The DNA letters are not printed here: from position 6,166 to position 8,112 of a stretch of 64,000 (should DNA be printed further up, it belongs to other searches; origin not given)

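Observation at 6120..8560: AT-rich two-gene island between hdrA and aspS: split-head ABC/AAA_21-type ATPase with C-terminal wHTH, coupled to a 145-aa partner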

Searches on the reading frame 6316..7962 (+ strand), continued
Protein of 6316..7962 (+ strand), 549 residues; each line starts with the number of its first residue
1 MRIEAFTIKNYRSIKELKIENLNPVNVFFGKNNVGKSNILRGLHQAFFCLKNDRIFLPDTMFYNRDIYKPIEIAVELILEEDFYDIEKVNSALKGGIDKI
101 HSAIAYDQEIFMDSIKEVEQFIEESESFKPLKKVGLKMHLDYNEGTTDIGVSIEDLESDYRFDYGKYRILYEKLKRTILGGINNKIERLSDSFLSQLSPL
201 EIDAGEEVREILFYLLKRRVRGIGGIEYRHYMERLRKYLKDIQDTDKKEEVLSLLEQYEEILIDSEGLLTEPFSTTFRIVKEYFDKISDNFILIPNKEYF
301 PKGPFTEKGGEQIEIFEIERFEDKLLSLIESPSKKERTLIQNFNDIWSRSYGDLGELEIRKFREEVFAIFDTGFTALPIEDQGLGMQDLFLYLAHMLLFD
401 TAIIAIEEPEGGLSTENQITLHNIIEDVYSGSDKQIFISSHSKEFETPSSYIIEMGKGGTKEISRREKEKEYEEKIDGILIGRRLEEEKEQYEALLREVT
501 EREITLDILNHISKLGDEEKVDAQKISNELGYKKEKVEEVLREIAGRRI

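Call 13: find_encoding_contigs(protein=P0006, flank=8000, max_places=2)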
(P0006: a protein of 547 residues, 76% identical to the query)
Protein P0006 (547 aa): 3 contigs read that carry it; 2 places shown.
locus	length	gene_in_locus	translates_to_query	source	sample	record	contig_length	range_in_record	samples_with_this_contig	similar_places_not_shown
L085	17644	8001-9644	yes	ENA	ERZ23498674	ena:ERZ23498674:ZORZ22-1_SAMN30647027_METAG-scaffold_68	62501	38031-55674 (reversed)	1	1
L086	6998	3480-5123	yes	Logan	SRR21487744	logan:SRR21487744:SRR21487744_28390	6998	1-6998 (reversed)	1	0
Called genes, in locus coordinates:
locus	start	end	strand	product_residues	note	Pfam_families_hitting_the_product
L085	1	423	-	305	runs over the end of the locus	PF08282:Hydrolase_3, PF05116:S6PP (weak)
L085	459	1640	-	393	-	PF09488:Osmo_MPGsynth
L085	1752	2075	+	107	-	PF01157:Ribosomal_L21e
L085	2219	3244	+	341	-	PF08735:DUF1786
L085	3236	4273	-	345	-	PF00288:GHMP_kinases_N (weak)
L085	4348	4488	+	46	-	-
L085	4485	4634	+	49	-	PF27273:MJ0235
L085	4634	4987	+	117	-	PF20126:TumE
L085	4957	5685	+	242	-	PF01300:Sua5_yciO_yrdC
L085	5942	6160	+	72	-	PF01201:Ribosomal_S8e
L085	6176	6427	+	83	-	-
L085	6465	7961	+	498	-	PF01935:DUF87, PF12846:AAA_10 (faint)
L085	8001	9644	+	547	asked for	PF13175:AAA_15, PF13304:AAA_21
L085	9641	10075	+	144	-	-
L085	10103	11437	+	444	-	PF01336:tRNA_anti-codon, PF00152:tRNA-synt_2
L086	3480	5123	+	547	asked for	PF13175:AAA_15, PF13304:AAA_21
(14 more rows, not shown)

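Call 14: find_encoding_contigs(protein=P0080, flank=8000, max_places=1)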
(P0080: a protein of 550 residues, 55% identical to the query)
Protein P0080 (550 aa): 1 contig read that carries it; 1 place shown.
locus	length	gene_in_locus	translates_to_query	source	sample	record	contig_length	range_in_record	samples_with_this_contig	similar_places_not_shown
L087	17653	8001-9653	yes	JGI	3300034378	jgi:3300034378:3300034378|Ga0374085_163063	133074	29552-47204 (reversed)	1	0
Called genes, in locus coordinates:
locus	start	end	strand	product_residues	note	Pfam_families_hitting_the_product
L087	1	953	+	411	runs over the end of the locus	PF01118:Semialdhyde_dh (weak), PF03435:Sacchrp_dh_NADP, PF16653:Sacchrp_dh_C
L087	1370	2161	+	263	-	PF03167:UDG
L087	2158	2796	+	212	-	PF23023:Anti-Pycsar_Apyc1, PF00753:Lactamase_B, PF12706:Lactamase_B_2 (weak)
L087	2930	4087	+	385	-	-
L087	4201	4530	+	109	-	PF20116:DUF6506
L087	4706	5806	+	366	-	-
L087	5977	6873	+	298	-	PF01040:UbiA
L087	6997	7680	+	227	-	PF02517:Rce1-like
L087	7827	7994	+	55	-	-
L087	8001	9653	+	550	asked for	PF13175:AAA_15, PF13304:AAA_21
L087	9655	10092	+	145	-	-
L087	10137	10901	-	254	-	PF07719:TPR_2 (faint), PF13181:TPR_8 (faint), PF13432:TPR_16 (weak), PF13414:TPR_11 (weak), PF00515:TPR_1 (weak), PF08239:SH3_3 (weak)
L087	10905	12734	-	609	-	PF13584:BatD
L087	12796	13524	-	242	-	-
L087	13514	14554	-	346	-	PF00092:VWA, PF13519:VWA_2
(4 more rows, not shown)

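Call 15: find_encoding_contigs(protein=P0054, flank=8000, max_places=1)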
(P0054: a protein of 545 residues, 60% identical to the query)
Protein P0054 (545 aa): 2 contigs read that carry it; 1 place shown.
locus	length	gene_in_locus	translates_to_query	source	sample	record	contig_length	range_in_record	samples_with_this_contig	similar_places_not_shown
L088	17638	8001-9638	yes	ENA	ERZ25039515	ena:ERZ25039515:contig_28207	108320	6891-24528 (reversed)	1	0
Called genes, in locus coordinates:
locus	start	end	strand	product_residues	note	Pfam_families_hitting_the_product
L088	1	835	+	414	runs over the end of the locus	PF13393:tRNA-synt_His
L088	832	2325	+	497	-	PF01634:HisG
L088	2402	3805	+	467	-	PF00815:Histidinol_dh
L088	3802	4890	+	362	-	PF00155:Aminotran_1_2, PF04864:Alliinase_C (weak)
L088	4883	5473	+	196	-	PF00475:IGPD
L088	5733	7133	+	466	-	-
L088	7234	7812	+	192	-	PF22790:YkoP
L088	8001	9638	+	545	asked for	PF13175:AAA_15, PF13476:AAA_23 (weak), PF13304:AAA_21, PF13175:AAA_15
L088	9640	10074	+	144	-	-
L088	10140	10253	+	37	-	-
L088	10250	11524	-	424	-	PF00171:Aldedh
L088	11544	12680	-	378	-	PF00696:AA_kinase, PF01472:PUA, PF17785:PUA_3 (weak)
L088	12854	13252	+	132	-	PF00702:Hydrolase (weak), PF06888:Put_Phosphatase (weak), PF12710:HAD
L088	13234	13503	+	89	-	-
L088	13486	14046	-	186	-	PF01966:HD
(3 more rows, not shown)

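Call 22: search_solved_structures(query=A3, max_evalue=0.01)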
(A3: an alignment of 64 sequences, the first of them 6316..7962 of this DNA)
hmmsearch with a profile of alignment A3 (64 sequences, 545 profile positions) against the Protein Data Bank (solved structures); distinct sequences matched with E-value up to 0.01: 11.
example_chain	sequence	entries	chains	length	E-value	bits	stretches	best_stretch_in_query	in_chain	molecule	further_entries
4nck_A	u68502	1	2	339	1.9e-06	30.3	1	1-48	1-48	DNA double-strand break repair Rad50 ATPase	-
3qkt_A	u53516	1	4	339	2.9e-06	29.8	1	1-48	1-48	DNA double-strand break repair rad50 ATPase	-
4nch_A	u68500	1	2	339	3.3e-06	29.6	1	1-48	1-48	DNA double-strand break repair Rad50 ATPase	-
4nci_A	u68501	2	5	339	3.3e-06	29.5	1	1-48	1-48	DNA double-strand break repair Rad50 ATPase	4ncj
3qku_A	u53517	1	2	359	4.6e-06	29.1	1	1-183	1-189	DNA double-strand break repair rad50 ATPase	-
23or_B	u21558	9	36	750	2e-05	27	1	1-100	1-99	Retron Eco8 OLD nuclease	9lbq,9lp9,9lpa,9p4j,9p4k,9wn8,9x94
6p74_A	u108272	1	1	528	2.6e-05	26.6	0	372-443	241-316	Putative ATP-dependent endonuclease of the OLD family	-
1ii8_A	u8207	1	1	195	0.001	21.3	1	1-180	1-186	Rad50 ABC-ATPase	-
3qkr_A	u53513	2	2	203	0.0011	21.2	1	1-180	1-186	DNA double-strand break repair rad50 ATPase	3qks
1us8_A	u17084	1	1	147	0.0015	20.8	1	1-49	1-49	DNA DOUBLE-STRAND BREAK REPAIR RAD50 ATPASE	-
1f2t_A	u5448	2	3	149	0.0015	20.7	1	1-48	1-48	RAD50 ABC-ATPASE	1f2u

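Call 24: find_encoding_contigs(protein=P0047, flank=8000, max_places=1)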
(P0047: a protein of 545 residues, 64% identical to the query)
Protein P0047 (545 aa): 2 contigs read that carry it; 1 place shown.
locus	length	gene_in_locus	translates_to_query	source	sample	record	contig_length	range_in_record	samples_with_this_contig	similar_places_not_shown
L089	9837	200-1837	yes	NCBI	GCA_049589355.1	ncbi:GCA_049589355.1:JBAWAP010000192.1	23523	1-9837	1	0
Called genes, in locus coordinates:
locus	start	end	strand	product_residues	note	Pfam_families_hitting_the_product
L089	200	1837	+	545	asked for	PF13175:AAA_15, PF13476:AAA_23 (weak), PF13304:AAA_21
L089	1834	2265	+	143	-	-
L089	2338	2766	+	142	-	PF13650:Asp_protease_2 (weak), PF13975:gag-asp_proteas (weak)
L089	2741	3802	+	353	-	-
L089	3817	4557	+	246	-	PF02096:60KD_IMP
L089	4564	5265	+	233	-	PF14804:Jag_N, PF13083:KH_KhpA-B, PF01424:R3H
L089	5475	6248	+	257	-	PF00142:Fer4_NifH (weak), PF01656:CbiA, PF02374:ArsA_ATPase (weak), PF06564:CBP_BcsQ, PF09140:MipZ, PF10609:ParA (weak), PF13614:AAA_31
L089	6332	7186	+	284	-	PF02195:ParB_N, PF17762:HTH_ParB, PF23552:ParB_C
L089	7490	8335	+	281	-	PF05175:MTS (weak), PF01564:Spermine_synth (weak), PF13847:Methyltransf_31 (weak), PF13649:Methyltransf_25 (weak)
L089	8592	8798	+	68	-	PF01165:Ribosomal_S21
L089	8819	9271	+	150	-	PF09424:YqeY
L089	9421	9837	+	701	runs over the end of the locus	PF07697:7TMR-HDED, PF07698:7TM-7TMR_HD, PF01966:HD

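Call 25: find_encoding_contigs(protein=P0086, flank=8000, max_places=2)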
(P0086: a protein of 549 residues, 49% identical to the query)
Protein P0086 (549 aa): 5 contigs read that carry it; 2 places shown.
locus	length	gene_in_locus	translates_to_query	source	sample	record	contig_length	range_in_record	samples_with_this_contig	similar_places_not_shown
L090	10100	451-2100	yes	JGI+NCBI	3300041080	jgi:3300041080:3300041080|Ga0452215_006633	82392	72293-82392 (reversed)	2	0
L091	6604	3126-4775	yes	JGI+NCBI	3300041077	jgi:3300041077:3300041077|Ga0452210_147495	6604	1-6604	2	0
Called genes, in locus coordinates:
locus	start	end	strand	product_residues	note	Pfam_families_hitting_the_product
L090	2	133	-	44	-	?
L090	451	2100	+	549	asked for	PF13175:AAA_15, PF13476:AAA_23 (weak), PF13304:AAA_21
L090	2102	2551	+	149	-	-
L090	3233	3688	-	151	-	-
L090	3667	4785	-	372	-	PF01566:Nramp (faint)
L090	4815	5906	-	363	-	PF04295:GD_AH_second, PF20629:GD_AH_C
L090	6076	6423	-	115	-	PF08666:SAF (faint)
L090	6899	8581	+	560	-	PF02652:Lactate_perm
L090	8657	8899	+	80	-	PF02652:Lactate_perm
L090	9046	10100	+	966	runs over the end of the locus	PF01565:FAD_binding_4, PF02913:FAD-oxidase_C, PF13183:Fer4_8, PF13534:Fer4_17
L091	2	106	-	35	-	?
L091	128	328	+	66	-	-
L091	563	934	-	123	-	-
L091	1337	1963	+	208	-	PF00754:F5_F8_type_C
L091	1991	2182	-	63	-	-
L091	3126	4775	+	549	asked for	PF13175:AAA_15, PF13476:AAA_23 (weak), PF13304:AAA_21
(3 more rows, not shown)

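Call 26: find_encoding_contigs(protein=P0039, flank=8000, max_places=1)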
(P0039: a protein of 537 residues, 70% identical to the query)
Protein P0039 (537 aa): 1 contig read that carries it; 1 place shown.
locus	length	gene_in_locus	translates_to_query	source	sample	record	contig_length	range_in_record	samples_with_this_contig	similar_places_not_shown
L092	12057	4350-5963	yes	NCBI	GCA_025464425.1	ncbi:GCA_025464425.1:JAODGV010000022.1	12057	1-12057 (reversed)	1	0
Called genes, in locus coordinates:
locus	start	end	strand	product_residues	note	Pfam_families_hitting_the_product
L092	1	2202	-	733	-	PF02359:CDC48_N, PF02933:CDC48_2, PF13191:AAA_16 (weak), PF00004:AAA, PF05496:RuvB_N, PF17862:AAA_lid_3, PF00004:AAA, PF17862:AAA_lid_3, +24 more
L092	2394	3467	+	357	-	PF26356:Pelota_N, PF03464:eRF1_2, PF03465:eRF1_3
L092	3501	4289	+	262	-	-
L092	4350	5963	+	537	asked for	PF13175:AAA_15, PF13304:AAA_21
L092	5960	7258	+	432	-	PF01336:tRNA_anti-codon, PF00152:tRNA-synt_2, PF01409:tRNA-synt_2d (faint)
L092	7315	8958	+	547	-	PF00133:tRNA-synt_1, PF01406:tRNA-synt_1e, PF01921:tRNA-synt_1f (faint), PF09334:tRNA-synt_1g, PF01406:tRNA-synt_1e (weak), PF19303:Anticodon_3, PF08264:Anticodon_1 (weak)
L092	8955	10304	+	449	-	PF01523:PmbA_TldD_1st, PF19290:PmbA_TldD_2nd, PF19289:PmbA_TldD_3rd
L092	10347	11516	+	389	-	PF00155:Aminotran_1_2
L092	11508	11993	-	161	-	PF06434:Aconitase_2_N (weak), PF00694:Aconitase_C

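Call 31: predict_structure(alignment_id=A3)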
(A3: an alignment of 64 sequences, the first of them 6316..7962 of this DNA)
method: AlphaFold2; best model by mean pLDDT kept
length: 549 residues; sequences in the alignment: 64
mean_pLDDT: 81.6   pTM: 0.73
mean pLDDT of the five models: 81.6, 80.4, 80.2, 78.3, 77.3
residues with pLDDT >= 90: 176; 70-90: 275; 50-70: 64; < 50: 34
segments of 3 or more residues with pLDDT < 50: 59-67, 300-308, 469-476, 478-480
pLDDT, mean of each block of 10 residues (from residue 1): 94 89 91 83 92 69 52 94 87 97 91 93 96 94 74 96 95 92 86 87 79 74 63 84 85 86 77 96 94 74 44 68 81 86 89 74 55 59 79 88 91 87 92 90 83 81 62 48 66 79 86 84 89 89 74
secondary structure, 60 per line:
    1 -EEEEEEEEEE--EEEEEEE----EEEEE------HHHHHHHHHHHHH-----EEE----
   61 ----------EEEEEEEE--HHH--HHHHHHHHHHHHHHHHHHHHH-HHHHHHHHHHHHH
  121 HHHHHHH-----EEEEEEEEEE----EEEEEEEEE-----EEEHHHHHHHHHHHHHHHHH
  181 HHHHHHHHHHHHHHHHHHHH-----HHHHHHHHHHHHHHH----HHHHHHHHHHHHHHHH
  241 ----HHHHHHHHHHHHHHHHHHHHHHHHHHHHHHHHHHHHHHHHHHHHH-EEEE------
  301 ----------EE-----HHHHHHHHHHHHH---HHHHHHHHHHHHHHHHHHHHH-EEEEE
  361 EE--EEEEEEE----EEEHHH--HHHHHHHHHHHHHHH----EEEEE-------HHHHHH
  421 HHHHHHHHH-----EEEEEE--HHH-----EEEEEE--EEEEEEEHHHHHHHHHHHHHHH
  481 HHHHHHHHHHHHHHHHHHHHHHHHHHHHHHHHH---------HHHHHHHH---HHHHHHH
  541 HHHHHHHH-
elements in order: E2-11 E14-20 E25-29 H36-48 E54-56 E71-78 H86-106 H108-127 E133-142 E147-155 E161-163 H164-200 H206-220 H225-240 H245-289 E291-294 H318-330 H334-354 E356-362 E365-371 E376-378 H384-398 E403-407 H415-429 E435-440 E451-456 E459-465 H466-513 H523-530 H534-548

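Call 34: fold_search(model_id=the predicted structure, library=pdb)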
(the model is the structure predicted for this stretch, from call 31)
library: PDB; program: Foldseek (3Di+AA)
matches with E <= 10: 1236; with E <= 0.001: 194
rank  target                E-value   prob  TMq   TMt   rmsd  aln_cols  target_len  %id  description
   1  9q9i_B                1.5e-10  1.00  0.35  0.40  15.0       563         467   14  Cryo-EM structure of human Mre11-Rad50-Nbs1 complex bound to DNA (released 2025-10-01)
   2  9q9m_A                2.6e-10  1.00  0.36  0.42  15.7       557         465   14  Cryo-EM structure of human Mre11-Rad50-Nbs1 (MRN) complex bound to DNA and telomeric factor TRF2 (released 2025-10-01)
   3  9q9k_A                3.6e-10  1.00  0.36  0.41  15.7       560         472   13  Cryo-EM structure of human Mre11-Rad50 (MR) complex bound to DNA and telomeric factor TRF2 fragment (438-542) (released 2025-10-01)
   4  9q9i_A                5.1e-10  1.00  0.36  0.42  15.6       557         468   13  Cryo-EM structure of human Mre11-Rad50-Nbs1 complex bound to DNA (released 2025-10-01)
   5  9q9h_B                5.6e-10  1.00  0.37  0.41  18.8       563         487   13  Cryo-EM structure of human Mre11-Rad50 complex bound to DNA (released 2025-10-01)
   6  9q9m_B                9.2e-10  1.00  0.35  0.40  15.8       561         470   14  Cryo-EM structure of human Mre11-Rad50-Nbs1 (MRN) complex bound to DNA and telomeric factor TRF2 (released 2025-10-01)
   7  9q9j_B                1.1e-09  1.00  0.35  0.40  15.6       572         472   14  Cryo-EM structure of human Mre11-Rad50-Nbs1 (MRN) complex bound to DNA and telomeric factor TRF2 fragment (438-542) (released 2025-10-01)
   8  5da9_A                1.4e-09  1.00  0.36  0.44  14.1       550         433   10  ATP-gamma-S bound Rad50 from Chaetomium thermophilum in complex with the Rad50-binding domain of Mre11 (released 2016-03-02)
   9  7yzp_C                1.6e-09  1.00  0.36  0.43  17.3       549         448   13  Hairpin-bound state of the E. coli Mre11-Rad50 (SbcCD) head complex bound to ADP and a DNA hairpin (released 2022-08-17)
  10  5dny_D                1.8e-09  1.00  0.36  0.53  18.4       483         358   14  Structure of the ATPrS-Mre11/Rad50-DNA complex (released 2016-02-24)
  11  3qku_A                2.8e-09  1.00  0.35  0.52  15.3       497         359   12  Mre11 Rad50 binding domain in complex with Rad50 and AMP-PNP (released 2011-03-30)
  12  7q2x_A                3.1e-09  1.00  0.39  0.48  19.9       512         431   11  Cryo-EM structure of clamped S.cerevisiae condensin-DNA complex (Form I) (released 2022-03-23)
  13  5dny_B                4.6e-09  1.00  0.34  0.50  15.3       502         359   12  Structure of the ATPrS-Mre11/Rad50-DNA complex (released 2016-02-24)
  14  5xns_A                4.9e-09  1.00  0.36  0.48  15.4       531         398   13  Crystal structure of the Smc head domain with an extended coiled coil bound to the C-terminal domain of ScpA derived f (released 2017-08-02)
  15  3qkt_A                5.4e-09  1.00  0.35  0.54  16.7       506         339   13  Rad50 ABC-ATPase with adjacent coiled-coil region in complex with AMP-PNP (released 2011-03-30)
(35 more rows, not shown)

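Call 44: find_related_loci(query=A3, collection=viral_contigs, flank=10000)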
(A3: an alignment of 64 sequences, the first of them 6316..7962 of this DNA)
Query A3 (549 aa) in viral_contigs; peptide patterns used: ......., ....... (x = any residue, [..] = any of these).
110 stretches matched a pattern; 11 encode a relative of the query (tblastn E <= 1e-3); 11 distinct loci.
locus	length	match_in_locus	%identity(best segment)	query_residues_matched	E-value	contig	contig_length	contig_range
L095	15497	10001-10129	51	1-43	2e-7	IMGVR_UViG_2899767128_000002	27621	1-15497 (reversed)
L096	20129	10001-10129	51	1-43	2e-7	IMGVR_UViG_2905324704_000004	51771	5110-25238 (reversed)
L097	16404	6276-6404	49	1-43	3e-7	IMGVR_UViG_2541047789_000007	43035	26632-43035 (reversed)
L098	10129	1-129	47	1-43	2e-6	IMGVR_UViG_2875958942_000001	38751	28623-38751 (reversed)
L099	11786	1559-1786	38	1-77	6e-6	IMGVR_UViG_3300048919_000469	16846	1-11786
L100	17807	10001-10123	44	1-41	5e-5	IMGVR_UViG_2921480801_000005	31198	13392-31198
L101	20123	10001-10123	44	1-41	5e-5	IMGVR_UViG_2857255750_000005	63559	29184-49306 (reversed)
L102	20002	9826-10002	36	1-59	9e-5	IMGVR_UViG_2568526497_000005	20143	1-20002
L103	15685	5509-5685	36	1-59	9e-5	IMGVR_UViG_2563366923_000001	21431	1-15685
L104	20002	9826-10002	36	1-59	9e-5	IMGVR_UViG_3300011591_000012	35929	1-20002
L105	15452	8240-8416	36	1-59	9e-5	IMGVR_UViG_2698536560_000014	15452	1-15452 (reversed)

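Call 84: search_protein_families(library=phrogs, proteins=[window:6316-7962:+], max_evalue=0.1)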
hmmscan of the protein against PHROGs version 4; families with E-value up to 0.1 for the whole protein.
window:6316-7962:+ (549 aa): 6 families
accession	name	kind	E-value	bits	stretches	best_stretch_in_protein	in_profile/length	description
phrog_4747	-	unknown function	6.4e-20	72.7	2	1-146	1-142/610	-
phrog_3940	-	unknown function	1.6e-10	41.4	2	3-69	5-79/537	-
phrog_8323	-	unknown function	5.6e-09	36.1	1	1-149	49-198/623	-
phrog_1499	-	unknown function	0.00017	22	1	1-47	3-49/427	-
phrog_7507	-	unknown function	0.00033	21.1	1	1-442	2-446/483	-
phrog_9802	-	unknown function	0.0015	18.6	1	1-52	3-54/438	-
